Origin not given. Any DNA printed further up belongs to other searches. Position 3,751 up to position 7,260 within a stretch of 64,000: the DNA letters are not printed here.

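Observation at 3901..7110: Unusual fusion of a sugar-isomerase TIM barrel, a roughly 500-aa HEAT-repeat solenoid and a ConA-like beta-sandwich in a secreted protein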

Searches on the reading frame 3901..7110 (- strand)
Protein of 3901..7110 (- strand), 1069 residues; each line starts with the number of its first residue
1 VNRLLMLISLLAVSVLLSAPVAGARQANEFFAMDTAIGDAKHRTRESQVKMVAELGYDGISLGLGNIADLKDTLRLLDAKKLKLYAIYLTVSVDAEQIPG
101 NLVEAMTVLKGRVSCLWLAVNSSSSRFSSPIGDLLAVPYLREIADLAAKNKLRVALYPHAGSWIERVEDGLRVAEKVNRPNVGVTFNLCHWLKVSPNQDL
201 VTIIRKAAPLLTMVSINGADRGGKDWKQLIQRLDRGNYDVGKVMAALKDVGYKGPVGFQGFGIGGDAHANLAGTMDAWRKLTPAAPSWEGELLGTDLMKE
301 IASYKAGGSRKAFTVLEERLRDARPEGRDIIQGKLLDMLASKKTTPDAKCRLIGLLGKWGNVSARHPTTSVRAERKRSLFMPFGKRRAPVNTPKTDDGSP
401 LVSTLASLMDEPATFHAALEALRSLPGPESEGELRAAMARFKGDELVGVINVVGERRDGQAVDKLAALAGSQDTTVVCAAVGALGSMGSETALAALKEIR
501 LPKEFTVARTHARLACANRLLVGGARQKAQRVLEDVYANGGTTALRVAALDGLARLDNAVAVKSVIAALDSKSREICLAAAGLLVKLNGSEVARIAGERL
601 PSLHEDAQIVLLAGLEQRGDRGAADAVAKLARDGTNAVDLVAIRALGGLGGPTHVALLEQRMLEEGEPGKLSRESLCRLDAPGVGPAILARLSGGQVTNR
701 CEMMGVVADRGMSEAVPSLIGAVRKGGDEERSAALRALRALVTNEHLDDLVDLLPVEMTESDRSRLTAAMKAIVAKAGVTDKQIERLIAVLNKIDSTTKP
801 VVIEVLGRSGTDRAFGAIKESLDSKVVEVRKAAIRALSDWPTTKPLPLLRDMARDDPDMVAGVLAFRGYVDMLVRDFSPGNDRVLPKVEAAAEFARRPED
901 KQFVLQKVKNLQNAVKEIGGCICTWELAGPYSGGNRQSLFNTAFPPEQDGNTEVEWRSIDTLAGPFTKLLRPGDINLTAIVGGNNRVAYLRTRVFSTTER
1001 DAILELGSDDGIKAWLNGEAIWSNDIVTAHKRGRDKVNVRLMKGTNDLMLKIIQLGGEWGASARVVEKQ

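Call 5: search_protein_families(library=pfam, proteins=[window:3901-7110:-], max_evalue=1)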
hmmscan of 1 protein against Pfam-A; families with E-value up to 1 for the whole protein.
window:3901-7110:- (1069 aa): 7 families
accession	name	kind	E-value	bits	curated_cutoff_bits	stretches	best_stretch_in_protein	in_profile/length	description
PF13646.12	HEAT_2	-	1.6e-27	96.1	27.7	5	784-858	1-76/88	HEAT repeats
PF01261.30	AP_endonuc_2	-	2.3e-15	57.4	31.1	1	138-272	106-240/249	Xylose isomerase-like TIM barrel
PF02985.28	HEAT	-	0.0008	19.9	23.5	0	818-838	5-25/31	HEAT repeat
PF01347.28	Vitellogenin_N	-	0.0046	16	24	1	466-562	464-565/590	Lipoprotein amino terminal region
PF07201.16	HrpJ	-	0.014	16.2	25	1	728-796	41-111/166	HrpJ-like domain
PF00514.29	Arm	-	0.039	14.5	20.6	1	461-485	13-37/41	Armadillo/beta-catenin-like repeat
PF03786.19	UxuA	-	0.15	11.3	23.7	1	167-256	223-314/352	D-mannonate dehydratase (UxuA)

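Call 6: search_protein_families(library=ncbifam, proteins=[window:3901-7110:-], max_evalue=1)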
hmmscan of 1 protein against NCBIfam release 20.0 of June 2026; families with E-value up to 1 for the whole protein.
window:3901-7110:- (1069 aa): 8 families
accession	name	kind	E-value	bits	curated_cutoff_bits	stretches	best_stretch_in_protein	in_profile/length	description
NF045915.1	PhycobilmeDegNblB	equivalog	4.3e-07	29.7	300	2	449-507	119-177/214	phycobilisome degradation protein NblB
NF058502.1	phyc_lyase_CpcE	equivalog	0.0044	16.6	330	0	781-837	114-171/260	C-phycocyanin alpha-cysteine-84 phycocyanobilin lyase subunit CpcE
NF058505.1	phyc_lyase_CpeY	equivalog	0.091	11.3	600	1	750-838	84-171/419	C-phycoerythrin alpha-cysteine-82 phycoerythrobilin lyase CpeY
NF058534.1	antiphage_HyoA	equivalog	0.098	10.2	1200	1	727-799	525-593/1430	NACHT domain-containing antiphage protein HyoA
TIGR01779.1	TonB-B12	equivalog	0.1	11.1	599.7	1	441-488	139-188/614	TonB-dependent vitamin B12 receptor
TIGR03234.1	OH-pyruv-isom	equivalog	0.15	11.3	353.45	1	161-258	151-238/254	hydroxypyruvate isomerase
TIGR04379.1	myo_inos_iolE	equivalog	0.22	11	290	0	140-206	135-199/290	myo-inosose-2 dehydratase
NF010374.0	PRK13800.1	equivalog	0.43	8.7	1196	1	727-848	753-874/898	fumarate reductase/succinate dehydrogenase flavoprotein subunit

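Call 8: find_homologous_proteins(query=window:3901-7110:-)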
Query window:3901-7110:- (1069 aa): 94 proteins with E <= 0.001 among 8000 candidates.
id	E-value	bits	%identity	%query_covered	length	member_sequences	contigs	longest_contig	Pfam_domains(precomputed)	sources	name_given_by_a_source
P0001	0.0e+0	2146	92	100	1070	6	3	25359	PF01261.31,PF13646.13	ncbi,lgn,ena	-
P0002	0.0e+0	1158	54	99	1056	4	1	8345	PF01261.31,PF13646.13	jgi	-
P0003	7.6e-193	661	36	97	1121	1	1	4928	PF01261.31,PF02985.29,PF11838.15,PF13646.13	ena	-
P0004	7.2e-185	635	36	83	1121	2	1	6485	PF00514.30,PF01261.31,PF02985.29,PF13646.13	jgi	-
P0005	4.3e-182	626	36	96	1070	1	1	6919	PF00514.30,PF01261.31,PF02985.29,PF13513.13,PF01602.27,PF13646.13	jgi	-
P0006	4.2e-181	623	36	97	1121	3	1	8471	PF01261.31,PF02985.29,PF13646.13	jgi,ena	-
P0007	7.2e-179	615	35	98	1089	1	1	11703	PF00514.30,PF01261.31,PF02985.29,PF13646.13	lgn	-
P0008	1.4e-176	608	36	97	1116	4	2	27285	PF01261.31,PF13646.13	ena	-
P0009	1.4e-171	591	34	97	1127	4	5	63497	PF01261.31,PF13646.13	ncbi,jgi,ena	-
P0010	9.3e-161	555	50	25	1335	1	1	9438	PF01261.31,PF06439.19,PF13646.13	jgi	-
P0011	8.6e-158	545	49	24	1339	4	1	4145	PF01261.31,PF06439.19,PF13646.13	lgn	-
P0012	2.3e-150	521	32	100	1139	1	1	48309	PF01261.31,PF13646.13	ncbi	-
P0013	7.4e-114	400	48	27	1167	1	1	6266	PF01261.31,PF06439.19,PF02985.29,PF13646.13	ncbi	-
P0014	1.0e-108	383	45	24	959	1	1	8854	PF01261.31,PF02985.29,PF13646.13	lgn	-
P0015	2.3e-106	375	48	24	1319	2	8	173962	PF00754.32,PF01261.31,PF06439.19,PF02985.29,PF13646.13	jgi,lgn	jgi:sugar phosphate isomerase/epimerase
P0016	2.3e-103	365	42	26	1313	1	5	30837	PF00754.32,PF01261.31,PF06439.19,PF13646.13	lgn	-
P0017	8.5e-103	363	31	85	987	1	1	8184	PF01261.31,PF02985.29,PF13646.13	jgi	jgi:sugar phosphate isomerase/epimerase/HEAT repeat protein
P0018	2.3e-100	355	45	24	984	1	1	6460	PF00514.30,PF01261.31,PF02985.29,PF13646.13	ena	-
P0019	8.6e-99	350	51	24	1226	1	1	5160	PF01261.31,PF06439.19,PF13646.13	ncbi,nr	ncbi:MAG: DUF1080 domain-containing protein, partial [Lentisphaeria bacterium]|nr:DUF1080 domain-con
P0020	4.7e-98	348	44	24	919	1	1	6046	PF00514.30,PF01261.31,PF02985.29,PF03130.23,PF13646.13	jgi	jgi:HEAT repeat protein/sugar phosphate isomerase/epimerase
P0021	1.1e-87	313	32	80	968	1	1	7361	PF00514.30,PF01261.31,PF02985.29,PF13513.13,PF13646.13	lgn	-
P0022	2.0e-87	312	41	25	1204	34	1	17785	PF01839.30,PF12256.15,PF01261.31,PF13517.13,PF13646.13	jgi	jgi:sugar phosphate isomerase/epimerase/HEAT repeat protein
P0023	1.8e-84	303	57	24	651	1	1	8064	PF01011.29,PF13360.14,PF01261.31,PF25292.1,PF13570.14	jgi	-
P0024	4.2e-83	298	55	24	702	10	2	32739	PF01261.31,PF06439.19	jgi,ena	-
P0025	1.1e-82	297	56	24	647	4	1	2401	PF01011.29,PF13360.14,PF25174.2,PF01261.31,PF23381.2,PF25292.1,PF13570.14,PF23414.2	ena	-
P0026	7.2e-81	291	43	24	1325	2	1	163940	PF01839.30,PF12256.15,PF01261.31,PF13517.13,PF13646.13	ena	-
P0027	2.7e-79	286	39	24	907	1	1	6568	PF01261.31,PF13646.13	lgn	-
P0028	4.9e-78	281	54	24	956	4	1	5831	PF01839.30,PF01261.31,PF06439.19,PF13517.13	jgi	-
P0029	1.2e-77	280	29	83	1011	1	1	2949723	PF01261.31,PF02985.29,PF11838.15,PF13646.13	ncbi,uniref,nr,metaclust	ncbi:HEAT repeat domain-containing protein [Kiritimatiella glycovorans]|uniref:Inosose isomerase n=1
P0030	1.2e-76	277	38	24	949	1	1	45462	PF01261.31,PF02985.29,PF13646.13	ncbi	-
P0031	6.8e-76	274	54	24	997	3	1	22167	PF01261.31,PF06439.19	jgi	jgi:sugar phosphate isomerase/epimerase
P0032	1.9e-73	266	47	24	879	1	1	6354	PF01261.31,PF06439.19,PF13646.13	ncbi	-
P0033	5.4e-65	238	41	24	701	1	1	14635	PF01261.31,PF13646.13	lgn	-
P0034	6.0e-64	235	47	24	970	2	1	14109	PF01261.31,PF02065.25,PF16874.12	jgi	-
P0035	4.7e-63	232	29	62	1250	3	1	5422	PF06439.19,PF02985.29,PF13646.13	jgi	jgi:HEAT repeat protein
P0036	1.8e-61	227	45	24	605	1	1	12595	PF01261.31,PF06439.19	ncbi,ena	-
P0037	5.3e-61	225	43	24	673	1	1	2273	PF01261.31,PF13646.13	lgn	-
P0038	2.4e-60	223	45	24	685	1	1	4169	PF00326.28,PF01261.31,PF05448.19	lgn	-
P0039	1.9e-58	217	45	24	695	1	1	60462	PF01261.31,PF14100.12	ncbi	-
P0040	2.8e-58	216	46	24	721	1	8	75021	PF01261.31,PF14100.12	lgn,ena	-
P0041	6.6e-58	215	47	24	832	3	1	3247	PF01261.31,PF01663.28,PF16347.11,PF00884.29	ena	-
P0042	1.3e-57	214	48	24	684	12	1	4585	PF01011.29,PF13360.14,PF01261.31,PF13570.14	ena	-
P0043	1.8e-57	213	46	24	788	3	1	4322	PF01261.31,PF01663.28,PF16347.11,PF00884.29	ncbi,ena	-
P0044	2.1e-57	213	46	23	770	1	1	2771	PF01261.31,PF00251.27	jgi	jgi:sugar phosphate isomerase/epimerase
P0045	4.8e-57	212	45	24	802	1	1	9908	PF01261.31,PF16347.11,PF00884.29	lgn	-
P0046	5.4e-57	212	44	25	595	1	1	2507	PF16011.11,PF01261.31,PF06452.17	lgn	-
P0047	5.4e-57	212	46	24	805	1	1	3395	PF01261.31,PF01663.28,PF16347.11,PF00884.29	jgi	jgi:arylsulfatase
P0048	2.8e-56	209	44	24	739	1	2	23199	PF01261.31,PF14100.12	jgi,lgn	-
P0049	4.1e-56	209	43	25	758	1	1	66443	PF01261.31,PF14100.12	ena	-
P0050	2.7e-55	206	42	26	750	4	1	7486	PF01261.31,PF01663.28,PF16347.11,PF00884.29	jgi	jgi:arylsulfatase A-like enzyme/sugar phosphate isomerase/epimerase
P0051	4.2e-55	205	45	24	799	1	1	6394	PF01261.31,PF16347.11,PF00884.29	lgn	-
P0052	2.9e-54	203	44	24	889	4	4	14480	PF17389.9,PF01261.31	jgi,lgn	-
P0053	6.0e-54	202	44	24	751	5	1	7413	PF01261.31,PF01663.28,PF16347.11,PF00884.29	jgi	jgi:arylsulfatase A-like enzyme/sugar phosphate isomerase/epimerase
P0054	7.7e-54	201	48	22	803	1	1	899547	PF01261.31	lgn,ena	-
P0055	3.2e-53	199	42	26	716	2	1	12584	PF01261.31,PF14100.12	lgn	-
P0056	8.0e-53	198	39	26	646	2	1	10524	PF00728.29,PF01261.31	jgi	jgi:sugar phosphate isomerase/epimerase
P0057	1.6e-51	194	42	24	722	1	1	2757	PF01261.31,PF14100.12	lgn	-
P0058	1.8e-51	193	43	24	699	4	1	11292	PF01261.31,PF01120.24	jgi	jgi:alpha-L-fucosidase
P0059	1.8e-51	193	38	25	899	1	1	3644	PF01261.31,PF02985.29,PF13646.13,PF16347.11,PF00884.29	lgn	-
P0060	5.2e-51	192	42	30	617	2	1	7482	PF01261.31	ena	-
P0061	6.1e-51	192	42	24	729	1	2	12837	PF01261.31,PF14100.12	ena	-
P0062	1.3e-50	191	45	21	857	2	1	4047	PF13229.13,PF01261.31,PF21231.3,PF22842.4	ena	-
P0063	5.3e-50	189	41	26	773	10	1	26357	PF01408.29,PF01261.31,PF19051.6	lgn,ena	-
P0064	4.1e-49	186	40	24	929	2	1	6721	PF01839.30,PF01261.31,PF13517.13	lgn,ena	-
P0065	5.5e-49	185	40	25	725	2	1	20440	PF01261.31,PF14100.12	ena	-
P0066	6.0e-49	185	40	25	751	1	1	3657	PF01261.31,PF14100.12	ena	-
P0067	7.1e-49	185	42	25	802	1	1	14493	PF01261.31,PF16347.11,PF00884.29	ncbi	-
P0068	7.4e-48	181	40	24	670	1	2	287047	PF01261.31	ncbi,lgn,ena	-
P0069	2.6e-47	180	41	24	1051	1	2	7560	PF01261.31,PF25182.2,PF13472.13,PF00657.29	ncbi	-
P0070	6.4e-47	178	39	25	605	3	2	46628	PF01261.31,PF03629.25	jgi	jgi:sugar phosphate isomerase/epimerase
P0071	2.9e-46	176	42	24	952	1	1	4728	PF01261.31,PF00144.30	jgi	jgi:CubicO group peptidase (beta-lactamase class C family)/sugar phosphate isomerase/epimerase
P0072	7.9e-46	175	40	26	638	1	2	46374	PF01261.31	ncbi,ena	-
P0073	1.6e-45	174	39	24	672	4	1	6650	PF01261.31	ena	-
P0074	1.7e-44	170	40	24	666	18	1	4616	PF01261.31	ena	-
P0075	4.4e-44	169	37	26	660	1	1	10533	PF01261.31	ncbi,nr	ncbi:MAG: hypothetical protein JWO82_2315 [Akkermansiaceae bacterium]|nr:hypothetical protein [Akker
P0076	2.5e-43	166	37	24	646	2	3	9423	PF01261.31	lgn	-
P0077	9.0e-43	165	39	26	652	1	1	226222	PF01261.31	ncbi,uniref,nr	ncbi:TIM barrel protein [Luteolibacter flavescens]|uniref:TIM barrel protein n=1 Tax=Luteolibacter f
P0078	5.1e-42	162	38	24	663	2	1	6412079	PF01261.31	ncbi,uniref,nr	ncbi:TIM barrel protein [Luteolibacter luteus]|uniref:TIM barrel protein n=1 Tax=Luteolibacter luteu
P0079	1.8e-41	160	37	26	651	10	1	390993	PF01261.31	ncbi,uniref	ncbi:TIM barrel protein [Luteolibacter soli]|uniref:TIM barrel protein n=1 Tax=Luteolibacter soli Ta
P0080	5.0e-41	159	40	26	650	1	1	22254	PF01261.31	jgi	jgi:sugar phosphate isomerase/epimerase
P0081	7.5e-41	158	38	22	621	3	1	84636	PF01261.31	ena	-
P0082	3.0e-32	130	27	48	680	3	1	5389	PF00514.30,PF02985.29,PF13513.13,PF13646.13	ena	-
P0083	1.2e-30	124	28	47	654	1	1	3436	PF02985.29,PF13646.13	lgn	-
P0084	5.7e-29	119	30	47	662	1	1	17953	PF02985.29,PF13646.13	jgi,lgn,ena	-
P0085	1.3e-24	105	27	50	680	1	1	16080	PF13646.13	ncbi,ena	-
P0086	8.9e-23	98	33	24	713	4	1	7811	PF02985.29,PF13646.13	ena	-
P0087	3.5e-22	96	27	47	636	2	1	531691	PF00514.30,PF02985.29,PF03130.23,PF13646.13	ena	-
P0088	8.5e-22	95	28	45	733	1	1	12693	PF06439.19,PF02985.29,PF03130.23,PF13646.13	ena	-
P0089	3.7e-17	80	30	44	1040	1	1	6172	PF00754.32,PF02985.29,PF06283.18,PF13646.13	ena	-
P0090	3.9e-14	70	26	48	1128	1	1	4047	PF06439.19,PF02985.29,PF13646.13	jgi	jgi:HEAT repeat protein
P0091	1.3e-10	58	27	32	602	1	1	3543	PF06439.19,PF02985.29,PF13646.13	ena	-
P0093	1.5e-4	38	21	49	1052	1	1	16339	PF00754.32,PF22633.4,PF02985.29,PF06283.18,PF13646.13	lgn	-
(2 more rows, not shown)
